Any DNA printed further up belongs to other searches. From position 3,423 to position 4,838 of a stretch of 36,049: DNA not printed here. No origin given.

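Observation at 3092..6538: Four-gene operon of unknown function: small protein, two coupled XRE-HTH proteins, and a zinc-ribbon/pentapeptide-repeat protein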

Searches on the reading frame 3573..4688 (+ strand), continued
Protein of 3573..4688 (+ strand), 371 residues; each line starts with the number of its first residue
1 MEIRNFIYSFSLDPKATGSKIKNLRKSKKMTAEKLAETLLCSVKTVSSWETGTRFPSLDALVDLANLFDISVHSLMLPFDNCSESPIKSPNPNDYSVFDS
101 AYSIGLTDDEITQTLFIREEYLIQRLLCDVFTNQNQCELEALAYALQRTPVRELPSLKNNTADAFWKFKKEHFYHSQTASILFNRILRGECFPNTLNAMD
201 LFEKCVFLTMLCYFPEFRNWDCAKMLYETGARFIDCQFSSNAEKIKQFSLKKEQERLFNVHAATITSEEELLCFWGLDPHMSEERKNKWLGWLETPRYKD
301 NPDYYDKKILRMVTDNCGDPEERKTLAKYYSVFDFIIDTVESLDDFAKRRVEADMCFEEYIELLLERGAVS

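Call 98: search_protein_families(library=pfam, alignment_id=A4, max_evalue=0.05)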
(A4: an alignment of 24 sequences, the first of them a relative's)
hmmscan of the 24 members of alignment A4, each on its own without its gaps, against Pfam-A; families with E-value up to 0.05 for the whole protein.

A. member 1, P0142 (371 aa): 4 families
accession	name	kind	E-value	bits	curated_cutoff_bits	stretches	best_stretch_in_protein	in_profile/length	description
PF01381.28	HTH_3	-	6.2e-10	39.4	23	1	21-72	1-52/55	Helix-turn-helix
PF13560.12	HTH_31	-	5.3e-07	30.3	27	1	20-71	5-57/64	Helix-turn-helix domain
PF12844.13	HTH_19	-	1.6e-06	28.4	30.2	1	18-71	1-54/64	Helix-turn-helix domain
PF13443.12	HTH_26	-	0.001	19.7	22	1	20-72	1-54/63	Cro/C1-type HTH DNA-binding domain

B. families by the number of members that match (of 24 scanned): 11 families
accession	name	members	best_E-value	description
PF01381.28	HTH_3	24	8.6e-14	Helix-turn-helix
PF12844.13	HTH_19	24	2.5e-11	Helix-turn-helix domain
PF13560.12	HTH_31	24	2.5e-10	Helix-turn-helix domain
PF13443.12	HTH_26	13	5.9e-06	Cro/C1-type HTH DNA-binding domain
PF07022.19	Phage_CI_repr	11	0.00022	Bacteriophage CI repressor helix-turn-helix domain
PF08279.18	HTH_11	7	0.0018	HTH domain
PF08324.17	PUL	2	0.0046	PUL domain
PF13413.12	HTH_25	1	0.013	Helix-turn-helix domain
PF04947.19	Pox_VLTF3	1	0.016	Poxvirus Late Transcription Factor VLTF3 like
PF11956.13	KCNQC3-Ank-G_bd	1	0.026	Ankyrin-G binding motif of KCNQ2-3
PF13936.12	HTH_38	1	0.047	Helix-turn-helix domain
